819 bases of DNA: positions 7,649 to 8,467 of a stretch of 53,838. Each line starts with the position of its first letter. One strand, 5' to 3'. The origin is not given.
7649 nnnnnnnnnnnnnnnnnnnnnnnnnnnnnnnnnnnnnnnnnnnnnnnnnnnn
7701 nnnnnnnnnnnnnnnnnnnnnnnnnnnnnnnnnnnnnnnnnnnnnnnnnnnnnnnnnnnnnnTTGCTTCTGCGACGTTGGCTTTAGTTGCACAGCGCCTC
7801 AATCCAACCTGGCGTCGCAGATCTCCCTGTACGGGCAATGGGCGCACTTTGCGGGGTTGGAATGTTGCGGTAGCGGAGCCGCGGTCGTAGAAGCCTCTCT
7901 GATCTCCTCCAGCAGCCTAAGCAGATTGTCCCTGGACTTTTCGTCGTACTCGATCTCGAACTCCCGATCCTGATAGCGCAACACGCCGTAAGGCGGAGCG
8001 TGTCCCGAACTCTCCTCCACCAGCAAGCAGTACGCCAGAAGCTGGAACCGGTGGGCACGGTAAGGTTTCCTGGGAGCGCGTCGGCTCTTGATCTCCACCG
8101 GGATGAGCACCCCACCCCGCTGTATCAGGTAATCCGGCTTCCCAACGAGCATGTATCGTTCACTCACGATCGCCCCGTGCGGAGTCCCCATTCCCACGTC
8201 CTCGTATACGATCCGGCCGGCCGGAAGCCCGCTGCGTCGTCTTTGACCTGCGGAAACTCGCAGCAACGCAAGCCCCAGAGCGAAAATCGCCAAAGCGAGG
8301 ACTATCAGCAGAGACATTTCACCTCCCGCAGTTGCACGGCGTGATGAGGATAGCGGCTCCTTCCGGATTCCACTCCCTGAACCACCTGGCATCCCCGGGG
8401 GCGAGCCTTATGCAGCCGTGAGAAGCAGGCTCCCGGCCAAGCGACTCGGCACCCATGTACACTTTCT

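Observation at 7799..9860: Translationally coupled operon linking a TRAX/translin-like protein, a split Cas4-like nuclease and an L,D-transpeptidase lipoprotein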

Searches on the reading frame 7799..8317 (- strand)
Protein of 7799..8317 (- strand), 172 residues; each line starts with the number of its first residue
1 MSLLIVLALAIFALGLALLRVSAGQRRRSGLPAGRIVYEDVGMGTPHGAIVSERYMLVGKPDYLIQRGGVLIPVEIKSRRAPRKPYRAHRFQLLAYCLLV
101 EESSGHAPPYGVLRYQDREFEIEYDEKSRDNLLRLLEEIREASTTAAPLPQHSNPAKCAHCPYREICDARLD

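Call 5: search_protein_families(library=pfam, proteins=[window:7799-8317:-], max_evalue=1)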
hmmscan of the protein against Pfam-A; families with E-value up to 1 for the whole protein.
window:7799-8317:- (172 aa): 3 families
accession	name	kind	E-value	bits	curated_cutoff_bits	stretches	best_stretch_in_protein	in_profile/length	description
PF01930.23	Cas_Cas4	-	7.2e-14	52.6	22.7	1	59-167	54-158/160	Domain of unknown function DUF83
PF12705.13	PDDEXK_1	-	2.9e-13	50.8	22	1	36-168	112-247/247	PD-(D/E)XK nuclease superfamily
PF13163.11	DUF3999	-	0.086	12.5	30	1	70-130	257-316/424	Protein of unknown function (DUF3999)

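Call 6: search_protein_families(library=ncbifam, proteins=[window:7799-8317:-], max_evalue=1)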
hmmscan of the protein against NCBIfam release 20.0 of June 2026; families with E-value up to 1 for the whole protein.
window:7799-8317:- (172 aa): 5 families
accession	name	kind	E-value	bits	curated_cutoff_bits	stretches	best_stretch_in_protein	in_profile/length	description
TIGR00372.1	cas4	equivalog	3.8e-24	85.5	65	1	51-168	62-179/180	CRISPR-associated protein Cas4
NF049935.1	cas4g_cas1g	exception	1.8e-12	46.5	560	1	50-167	68-189/546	CRISPR-associated endonuclease Cas4g/Cas1g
TIGR03491.1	TIGR03491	subfamily_domain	0.00012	21.2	97.45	1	72-170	112-207/462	TM0106 family RecB-like putative nuclease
TIGR04328.1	cas4_PREFRAN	exception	0.00033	20.7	70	1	50-169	62-177/178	type V CRISPR-associated protein Cas4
TIGR04085.1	rSAM_more_4Fe4S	domain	0.079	13.4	27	1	136-168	35-71/93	SPASM domain-containing protein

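Call 7: find_homologous_proteins(query=window:7799-8317:-, max_evalue=0.001)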
Query window:7799-8317:- (172 aa): 667 proteins with E <= 0.001 among 1149 candidates; the best 120 are listed.
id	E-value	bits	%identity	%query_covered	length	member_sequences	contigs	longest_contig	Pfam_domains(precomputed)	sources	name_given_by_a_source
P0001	2.0e-100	352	91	100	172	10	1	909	PF01930.24,PF12705.14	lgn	-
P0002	1.5e-94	332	88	100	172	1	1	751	PF01930.24,PF12705.14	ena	-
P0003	2.6e-67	244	65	85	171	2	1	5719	PF01930.24,PF12705.14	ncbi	-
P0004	5.0e-44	168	51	85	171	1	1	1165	PF01930.24,PF12705.14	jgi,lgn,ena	-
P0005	5.5e-44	168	48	87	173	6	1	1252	PF01930.24,PF12705.14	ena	-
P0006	6.9e-44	168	50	84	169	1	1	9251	PF01930.24,PF12705.14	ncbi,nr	ncbi:MAG: CRISPR-associated protein Cas4 [Anaerolineae bacterium]|nr:CRISPR-associated protein Cas4 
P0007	1.0e-43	167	49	85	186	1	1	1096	PF01930.24,PF12705.14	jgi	jgi:CRISPR-associated exonuclease Cas4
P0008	2.7e-43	166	47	80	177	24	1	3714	PF01930.24,PF12705.14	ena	-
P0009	2.7e-43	166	46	85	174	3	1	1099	PF01930.24,PF12705.14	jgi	jgi:CRISPR-associated exonuclease Cas4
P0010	4.2e-43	165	52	83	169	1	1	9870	PF01930.24,PF12705.14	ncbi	-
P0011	4.8e-43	165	49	83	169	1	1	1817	PF01930.24,PF12705.14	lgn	-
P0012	6.3e-43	165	49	98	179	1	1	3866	PF01930.24,PF12705.14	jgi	jgi:CRISPR-associated exonuclease Cas4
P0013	1.1e-42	164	51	85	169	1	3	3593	PF01930.24,PF12705.14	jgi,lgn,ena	-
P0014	1.4e-42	163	51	85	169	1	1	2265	PF01930.24,PF12705.14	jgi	-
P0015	2.2e-42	163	46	97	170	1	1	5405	PF01930.24,PF12705.14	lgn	-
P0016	2.2e-42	163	49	83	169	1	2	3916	PF01930.24,PF12705.14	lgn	-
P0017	2.3e-42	163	51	85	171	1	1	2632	PF01930.24,PF12705.14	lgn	-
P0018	3.4e-42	162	46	87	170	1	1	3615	PF01930.24,PF12705.14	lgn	-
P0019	3.8e-42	162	51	87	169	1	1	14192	PF01930.24,PF12705.14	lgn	-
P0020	4.1e-42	162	51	85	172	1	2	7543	PF01930.24,PF12705.14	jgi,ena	jgi:CRISPR-associated exonuclease Cas4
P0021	4.1e-42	162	51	85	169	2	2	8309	PF01930.24,PF12705.14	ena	-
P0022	5.1e-42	162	49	90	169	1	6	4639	PF01930.24,PF12705.14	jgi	-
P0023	5.1e-42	162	49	90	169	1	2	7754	PF01930.24,PF12705.14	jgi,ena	-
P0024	5.7e-42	161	50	85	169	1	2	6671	PF01930.24,PF12705.14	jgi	-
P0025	6.3e-42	161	51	83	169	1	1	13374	PF01930.24,PF12705.14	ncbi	-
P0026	6.5e-42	161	48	83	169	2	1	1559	PF01930.24,PF12705.14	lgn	-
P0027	7.6e-42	161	49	99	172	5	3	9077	PF01930.24,PF12705.14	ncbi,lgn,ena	-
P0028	8.3e-42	161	50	83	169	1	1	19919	PF01930.24,PF12705.14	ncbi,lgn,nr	ncbi:MAG: CRISPR-associated protein Cas4 [Thermoflexales bacterium]|nr:CRISPR-associated protein Cas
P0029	9.2e-42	161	48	95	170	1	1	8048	PF01930.24,PF12705.14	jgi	jgi:CRISPR-associated exonuclease Cas4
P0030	1.1e-41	161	49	90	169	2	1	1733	PF01930.24,PF12705.14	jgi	-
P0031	1.2e-41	160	51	83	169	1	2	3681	PF01930.24,PF12705.14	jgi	-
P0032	1.5e-41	160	47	99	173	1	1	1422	PF01930.24,PF12705.14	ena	-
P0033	1.5e-41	160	49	85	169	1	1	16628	PF01930.24,PF12705.14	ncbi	-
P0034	1.5e-41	160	48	85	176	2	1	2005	PF01930.24,PF12705.14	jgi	jgi:CRISPR-associated exonuclease Cas4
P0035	1.6e-41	160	49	97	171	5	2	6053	PF01930.24,PF12705.14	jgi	jgi:CRISPR-associated exonuclease Cas4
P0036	1.7e-41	160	47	96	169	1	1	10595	PF01930.24,PF12705.14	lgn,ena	-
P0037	1.7e-41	160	47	96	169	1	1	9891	PF01930.24,PF12705.14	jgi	-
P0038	1.8e-41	160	51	83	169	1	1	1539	PF01930.24,PF12705.14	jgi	-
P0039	1.8e-41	160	48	95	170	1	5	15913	PF01930.24,PF12705.14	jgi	jgi:CRISPR-associated exonuclease Cas4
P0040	1.9e-41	160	48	90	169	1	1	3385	PF01930.24,PF12705.14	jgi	jgi:CRISPR-associated exonuclease, Cas4 family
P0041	2.4e-41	159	50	85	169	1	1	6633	PF01930.24,PF12705.14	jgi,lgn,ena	-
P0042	2.8e-41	159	48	85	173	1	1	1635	PF01930.24,PF12705.14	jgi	jgi:CRISPR-associated exonuclease Cas4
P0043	3.1e-41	159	50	87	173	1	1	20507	PF01930.24,PF12705.14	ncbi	-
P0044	3.4e-41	159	47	96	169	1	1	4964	PF01930.24,PF12705.14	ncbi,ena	-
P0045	3.5e-41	159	47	96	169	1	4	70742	PF01930.24,PF12705.14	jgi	jgi:CRISPR-associated exonuclease Cas4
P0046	3.5e-41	159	50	83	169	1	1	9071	PF01930.24,PF12705.14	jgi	jgi:CRISPR-associated exonuclease Cas4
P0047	3.8e-41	159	50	83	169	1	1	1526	PF01930.24,PF12705.14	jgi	-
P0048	4.0e-41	159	50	83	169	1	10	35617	PF01930.24,PF12705.14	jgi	jgi:CRISPR-associated exonuclease Cas4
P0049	4.8e-41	158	50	85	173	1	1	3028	PF01930.24,PF12705.14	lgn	-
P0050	5.4e-41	158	50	87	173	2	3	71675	PF01930.24,PF12705.14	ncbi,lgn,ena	-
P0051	5.7e-41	158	48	88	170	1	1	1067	PF01930.24,PF12705.14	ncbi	-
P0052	6.4e-41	158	51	85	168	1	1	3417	PF01930.24,PF12705.14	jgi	jgi:CRISPR-associated exonuclease Cas4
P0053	7.0e-41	158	49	83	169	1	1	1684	PF01930.24,PF12705.14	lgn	-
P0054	7.3e-41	158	47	96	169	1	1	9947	PF01930.24,PF12705.14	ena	-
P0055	7.3e-41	158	47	96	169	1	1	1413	PF01930.24,PF12705.14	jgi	-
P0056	8.0e-41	158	49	88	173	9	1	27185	PF01930.24,PF12705.14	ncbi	-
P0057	9.4e-41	157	50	88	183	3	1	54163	PF01930.24,PF12705.14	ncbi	-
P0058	1.2e-40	157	49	85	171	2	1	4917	PF01930.24,PF12705.14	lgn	-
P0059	1.5e-40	157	50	83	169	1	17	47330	PF01930.24,PF12705.14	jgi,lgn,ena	jgi:CRISPR-associated exonuclease Cas4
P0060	1.7e-40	157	48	83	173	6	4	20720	PF01930.24,PF12705.14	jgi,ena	-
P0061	1.8e-40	157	47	91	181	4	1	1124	PF01930.24,PF12705.14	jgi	jgi:CRISPR-associated exonuclease Cas4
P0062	1.8e-40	157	48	88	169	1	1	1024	PF01930.24,PF12705.14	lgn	-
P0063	1.8e-40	157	48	94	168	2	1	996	PF01930.24,PF12705.14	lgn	-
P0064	1.9e-40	156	50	85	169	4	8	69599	PF01930.24,PF12705.14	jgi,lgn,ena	-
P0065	2.0e-40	156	49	85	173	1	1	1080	PF01930.24,PF12705.14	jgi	jgi:CRISPR-associated exonuclease Cas4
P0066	2.3e-40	156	52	83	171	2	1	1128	PF01930.24,PF12705.14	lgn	-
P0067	2.5e-40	156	47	98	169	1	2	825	PF01930.24,PF12705.14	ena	-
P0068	2.7e-40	156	49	88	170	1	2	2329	PF01930.24,PF12705.14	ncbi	-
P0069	3.2e-40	156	49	83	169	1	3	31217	PF01930.24,PF12705.14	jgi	jgi:CRISPR-associated exonuclease Cas4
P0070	3.5e-40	156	48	87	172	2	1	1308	PF01930.24,PF12705.14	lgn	-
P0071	3.8e-40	155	49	85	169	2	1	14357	PF01930.24,PF12705.14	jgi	-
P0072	4.4e-40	155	45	98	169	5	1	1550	PF01930.24,PF12705.14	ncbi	-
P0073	4.6e-40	155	50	83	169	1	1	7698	PF01930.24,PF12705.14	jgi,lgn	jgi:CRISPR-associated exonuclease Cas4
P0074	5.0e-40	155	46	91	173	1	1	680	PF01930.24,PF12705.14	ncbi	-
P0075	6.1e-40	155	50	83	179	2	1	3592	PF01930.24,PF12705.14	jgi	jgi:CRISPR-associated exonuclease Cas4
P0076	6.5e-40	155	48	94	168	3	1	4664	PF01930.24,PF12705.14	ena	-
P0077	7.1e-40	155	50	85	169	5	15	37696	PF01930.24,PF12705.14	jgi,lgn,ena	jgi:CRISPR-associated exonuclease Cas4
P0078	7.6e-40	155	49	84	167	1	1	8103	PF01930.24,PF12705.14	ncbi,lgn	-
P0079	8.0e-40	154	45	88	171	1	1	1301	PF01930.24,PF12705.14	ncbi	-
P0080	8.2e-40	154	48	94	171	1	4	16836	PF01930.24,PF12705.14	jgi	jgi:CRISPR-associated exonuclease Cas4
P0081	8.8e-40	154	47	85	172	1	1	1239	PF01930.24,PF12705.14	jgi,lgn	-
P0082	1.0e-39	154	51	85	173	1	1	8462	PF01930.24,PF12705.14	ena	-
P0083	1.3e-39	154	48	88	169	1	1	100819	PF01930.24,PF12705.14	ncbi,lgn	-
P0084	1.5e-39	154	47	85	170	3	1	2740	PF01930.24,PF12705.14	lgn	-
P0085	1.5e-39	154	50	82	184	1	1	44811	PF01930.24,PF12705.14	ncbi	-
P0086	1.7e-39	153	45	98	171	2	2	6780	PF01930.24,PF12705.14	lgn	-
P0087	1.7e-39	153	46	98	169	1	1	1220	PF01930.24,PF12705.14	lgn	-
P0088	1.7e-39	153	47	85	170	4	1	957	PF01930.24,PF12705.14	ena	-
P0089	1.8e-39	153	50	82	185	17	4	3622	PF01930.24,PF12705.14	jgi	jgi:CRISPR-associated exonuclease Cas4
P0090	1.8e-39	153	47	87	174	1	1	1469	PF01930.24,PF12705.14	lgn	-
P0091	2.0e-39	153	48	98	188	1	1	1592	PF01930.24,PF12705.14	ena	-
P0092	2.1e-39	153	48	85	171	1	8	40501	PF01930.24,PF12705.14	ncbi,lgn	-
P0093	2.1e-39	153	50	82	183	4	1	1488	PF01930.24,PF12705.14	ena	-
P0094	2.2e-39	153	47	98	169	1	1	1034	PF01930.24,PF12705.14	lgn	-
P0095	2.4e-39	153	48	80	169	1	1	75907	PF01930.24,PF12705.14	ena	-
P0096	2.5e-39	153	47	99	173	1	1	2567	PF01930.24,PF12705.14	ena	-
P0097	2.9e-39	153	47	88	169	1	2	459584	PF01930.24,PF12705.14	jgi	jgi:CRISPR-associated exonuclease Cas4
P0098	2.9e-39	153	49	85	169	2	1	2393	PF01930.24,PF12705.14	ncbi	-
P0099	3.0e-39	153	46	99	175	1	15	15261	PF01930.24,PF12705.14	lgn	-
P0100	3.6e-39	152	47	99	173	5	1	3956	PF01930.24,PF12705.14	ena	-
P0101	4.5e-39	152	50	85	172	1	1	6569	PF01930.24,PF12705.14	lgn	-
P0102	5.3e-39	152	48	91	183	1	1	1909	PF01930.24,PF12705.14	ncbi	-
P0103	5.8e-39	152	46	88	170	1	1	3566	PF01930.24,PF12705.14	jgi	jgi:CRISPR-associated exonuclease Cas4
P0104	5.8e-39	152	46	88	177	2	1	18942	PF01930.24,PF12705.14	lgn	-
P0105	6.0e-39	152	47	88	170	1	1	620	PF01930.24,PF12705.14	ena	-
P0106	6.2e-39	152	48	85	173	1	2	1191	PF01930.24,PF12705.14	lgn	-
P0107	6.4e-39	151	50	83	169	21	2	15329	PF01930.24,PF12705.14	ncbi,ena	-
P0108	6.5e-39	151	50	85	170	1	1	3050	PF01930.24,PF12705.14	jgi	jgi:CRISPR-associated exonuclease Cas4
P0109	6.7e-39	151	47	85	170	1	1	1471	PF01930.24,PF12705.14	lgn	-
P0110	6.8e-39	151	47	87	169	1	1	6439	PF01930.24,PF12705.14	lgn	-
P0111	7.3e-39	151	48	91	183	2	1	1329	PF01930.24,PF12705.14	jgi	jgi:CRISPR-associated exonuclease Cas4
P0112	7.6e-39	151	45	98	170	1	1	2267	PF01930.24,PF12705.14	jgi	jgi:CRISPR-associated exonuclease Cas4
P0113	8.0e-39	151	47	88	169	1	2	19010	PF01930.24,PF12705.14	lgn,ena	-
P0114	8.4e-39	151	46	86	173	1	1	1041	PF01930.24,PF12705.14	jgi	jgi:CRISPR-associated exonuclease Cas4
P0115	8.6e-39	151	45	98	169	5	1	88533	PF01930.24,PF12705.14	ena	-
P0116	9.2e-39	151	50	85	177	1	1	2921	PF01930.24,PF12705.14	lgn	-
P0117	1.0e-38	151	45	88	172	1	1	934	PF01930.24,PF12705.14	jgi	-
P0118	1.1e-38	151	43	99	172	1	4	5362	PF01930.24,PF12705.14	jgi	jgi:CRISPR-associated exonuclease Cas4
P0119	1.2e-38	151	48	91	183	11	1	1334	PF01930.24,PF12705.14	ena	-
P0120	1.3e-38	150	43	92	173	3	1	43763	PF01930.24,PF12705.14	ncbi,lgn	ncbi:MAG: CRISPR-associated protein Cas4 [Anaerolineales bacterium]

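Call 8: find_encoding_contigs(protein=P0097, flank=6000, max_places=3)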
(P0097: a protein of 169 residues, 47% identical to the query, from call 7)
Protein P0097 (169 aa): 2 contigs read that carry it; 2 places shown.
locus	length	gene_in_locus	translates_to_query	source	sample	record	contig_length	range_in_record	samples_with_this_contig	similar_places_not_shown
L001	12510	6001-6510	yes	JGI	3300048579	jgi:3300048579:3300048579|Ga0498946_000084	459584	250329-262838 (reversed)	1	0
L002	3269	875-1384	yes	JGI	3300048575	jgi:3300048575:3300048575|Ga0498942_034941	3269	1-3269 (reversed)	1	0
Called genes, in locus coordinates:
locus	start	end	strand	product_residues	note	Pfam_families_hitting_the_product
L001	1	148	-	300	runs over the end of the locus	PF00528:BPD_transp_1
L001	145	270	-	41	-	-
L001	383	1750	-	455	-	PF01547:SBP_bac_1, PF13416:SBP_bac_8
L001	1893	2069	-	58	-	-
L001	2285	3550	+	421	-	PF00962:A_deaminase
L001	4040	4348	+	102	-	-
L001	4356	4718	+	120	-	PF00436:SSB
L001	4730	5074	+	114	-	PF11950:DUF3467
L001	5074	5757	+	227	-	PF01997:Translin (faint)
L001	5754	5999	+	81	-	-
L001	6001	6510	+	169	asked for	PF12705:PDDEXK_1, PF01930:Cas_Cas4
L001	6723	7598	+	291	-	PF01513:NAD_kinase, PF20143:NAD_kinase_C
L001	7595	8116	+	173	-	-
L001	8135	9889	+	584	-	PF02463:SMC_N, PF13175:AAA_15, PF13476:AAA_23, PF13555:AAA_29 (weak)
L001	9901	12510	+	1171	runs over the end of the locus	PF07719:TPR_2 (faint), PF17874:TPR_MalT (faint), PF13191:AAA_16, PF13401:AAA_22 (weak)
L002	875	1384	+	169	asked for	PF12705:PDDEXK_1, PF01930:Cas_Cas4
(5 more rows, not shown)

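Call 9: find_encoding_contigs(protein=P0003, flank=6000, max_places=3)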
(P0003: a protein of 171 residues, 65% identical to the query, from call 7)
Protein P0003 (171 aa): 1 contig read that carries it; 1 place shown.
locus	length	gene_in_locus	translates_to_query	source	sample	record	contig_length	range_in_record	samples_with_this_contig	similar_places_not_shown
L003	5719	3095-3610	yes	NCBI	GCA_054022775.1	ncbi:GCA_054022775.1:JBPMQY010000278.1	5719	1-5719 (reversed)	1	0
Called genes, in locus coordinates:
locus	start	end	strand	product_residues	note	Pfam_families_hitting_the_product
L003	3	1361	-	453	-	?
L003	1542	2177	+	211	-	-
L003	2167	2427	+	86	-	-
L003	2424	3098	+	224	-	PF03734:YkuD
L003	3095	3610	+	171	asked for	PF12705:PDDEXK_1, PF01930:Cas_Cas4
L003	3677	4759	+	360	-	PF00814:TsaD, PF02543:Carbam_trans_N (weak), PF22521:HypF_C_2 (weak)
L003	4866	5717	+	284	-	?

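Call 10: find_encoding_contigs(protein=P0083, flank=6000, max_places=3)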
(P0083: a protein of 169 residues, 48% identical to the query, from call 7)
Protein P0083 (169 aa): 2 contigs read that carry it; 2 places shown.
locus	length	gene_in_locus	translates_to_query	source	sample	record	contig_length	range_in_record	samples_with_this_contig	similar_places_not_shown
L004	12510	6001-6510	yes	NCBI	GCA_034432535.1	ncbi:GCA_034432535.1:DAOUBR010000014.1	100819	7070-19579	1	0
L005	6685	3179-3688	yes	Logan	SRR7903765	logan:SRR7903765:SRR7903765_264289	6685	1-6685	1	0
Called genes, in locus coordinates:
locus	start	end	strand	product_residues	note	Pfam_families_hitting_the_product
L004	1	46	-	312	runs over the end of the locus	PF00480:ROK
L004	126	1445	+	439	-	PF01933:CofD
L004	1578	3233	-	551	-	PF17391:Urocanase_N, PF01175:Urocanase, PF17392:Urocanase_C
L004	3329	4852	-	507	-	PF00221:Lyase_aromatic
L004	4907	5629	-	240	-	PF00392:GntR, PF14502:HTH_41 (weak), PF07702:UTRA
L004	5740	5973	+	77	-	-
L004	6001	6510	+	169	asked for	PF12705:PDDEXK_1, PF01930:Cas_Cas4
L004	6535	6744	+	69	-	-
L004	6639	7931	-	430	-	PF14495:Cytochrom_C550 (faint), PF00034:Cytochrom_C (weak), PF13442:Cytochrome_CBB3, PF00034:Cytochrom_C, PF13442:Cytochrome_CBB3, PF00034:Cytochrom_C, PF13442:Cytochrome_CBB3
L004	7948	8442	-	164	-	PF00355:Rieske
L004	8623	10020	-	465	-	PF00033:Cytochrome_B, PF14358:DUF4405 (weak), PF13631:Cytochrom_B_N_2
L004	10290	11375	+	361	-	PF09968:DUF2202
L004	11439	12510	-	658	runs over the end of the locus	PF12729:4HB_MCP_1, PF05227:CHASE3 (weak), PF00672:HAMP, PF01590:GAF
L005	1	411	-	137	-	?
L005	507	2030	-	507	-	PF00221:Lyase_aromatic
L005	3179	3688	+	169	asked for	PF12705:PDDEXK_1, PF01930:Cas_Cas4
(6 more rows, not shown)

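Call 13: find_related_loci(query=A1, collection=genome_contigs, flank=5000)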
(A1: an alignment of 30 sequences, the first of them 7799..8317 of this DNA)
Query A1 (172 aa) in genome_contigs; peptide patterns used: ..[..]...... (x = any residue, [..] = any of these).
599 stretches matched a pattern (row limit reached: there are more); 586 encode a relative of the query (tblastn E <= 1e-3); the best 80 are kept; 80 distinct loci.
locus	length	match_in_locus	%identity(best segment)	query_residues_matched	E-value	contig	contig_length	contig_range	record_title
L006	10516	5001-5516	49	1-171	2e-46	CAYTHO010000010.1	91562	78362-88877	MAG TPA_asm: uncultured Anaerolineaceae bacterium isolate SRP167436_co1_223 genome assembly, contig: NODE_220_length_915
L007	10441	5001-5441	50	26-171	3e-46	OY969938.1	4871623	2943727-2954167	MAG: uncultured Chloroflexia bacterium isolate MFD02416.bin.c.1 genome assembly, chromosome: 1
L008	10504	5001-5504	46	5-171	1e-45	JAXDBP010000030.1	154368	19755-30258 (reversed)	MAG: Bellilinea sp. isolate POMEDNA-B21 Raw2_k127_506074, whole genome shotgun sequence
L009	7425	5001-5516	45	1-171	3e-44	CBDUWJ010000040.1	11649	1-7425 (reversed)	MAG TPA_asm: uncultured Anaerolineae bacterium isolate SRR22302363_binner13_Refined_38 genome assembly, contig: ERZ25749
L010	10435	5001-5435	48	28-171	3e-43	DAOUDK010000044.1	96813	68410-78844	MAG TPA_asm: Anaerolineae bacterium isolate M42_99 k117_1202693, whole genome shotgun sequence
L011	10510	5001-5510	44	3-171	3e-42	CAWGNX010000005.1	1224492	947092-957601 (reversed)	MAG: uncultured Chloroflexia bacterium isolate MFD09779.bin.1.231 genome assembly, contig: contig_43351, whole genome sh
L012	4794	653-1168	40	1-171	2e-42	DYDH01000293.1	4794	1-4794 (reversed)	MAG TPA_asm: Herpetosiphon sp. isolate IMS_BF NODE_4208_length_4797_cov_5.0911, whole genome shotgun sequence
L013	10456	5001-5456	49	21-171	2e-42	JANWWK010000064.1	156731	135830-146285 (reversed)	MAG: Anaerolineales bacterium isolate SKYG2 k141_473373, whole genome shotgun sequence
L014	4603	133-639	45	4-171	3e-42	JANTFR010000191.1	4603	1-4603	MAG: Anaerolineales bacterium isolate bin100123 c_000000022670, whole genome shotgun sequence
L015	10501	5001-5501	43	6-171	5e-42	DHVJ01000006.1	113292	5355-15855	MAG TPA_asm: Anaerolineaceae bacterium UBA5211 UBA5211_contig_2583, whole genome shotgun sequence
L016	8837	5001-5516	38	1-171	5e-42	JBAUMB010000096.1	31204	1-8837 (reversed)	MAG: Anaerolineales bacterium isolate MFD05467_ilm_asm_bin9 k127_231687, whole genome shotgun sequence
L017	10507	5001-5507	41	4-171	4e-42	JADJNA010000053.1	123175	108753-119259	MAG: Candidatus Villigracilis saccharophilus isolate EsbW_MAXAC.021 tig00252022-10-1224820, whole genome shotgun sequenc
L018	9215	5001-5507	41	4-171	1e-41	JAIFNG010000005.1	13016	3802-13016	MAG: Anaerolinea sp. isolate bin_8 scaffold_6533, whole genome shotgun sequence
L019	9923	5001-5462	45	20-172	2e-41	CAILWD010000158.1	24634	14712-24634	MAG: uncultured Chloroflexi bacterium isolate LaPlata_bin-4228 genome assembly, contig: bin-4228:158/709, whole genome s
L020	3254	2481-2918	47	27-171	1e-41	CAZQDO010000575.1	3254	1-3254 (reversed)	MAG TPA_asm: uncultured Anaerolineae bacterium isolate binchicken_co338_52 genome assembly, contig: NODE_9635_length_325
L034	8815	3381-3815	46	28-171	7e-41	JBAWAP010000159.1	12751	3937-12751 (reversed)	MAG: Anaerolineae bacterium isolate MFD04381_ilm_asm_bin11 k127_73550, whole genome shotgun sequence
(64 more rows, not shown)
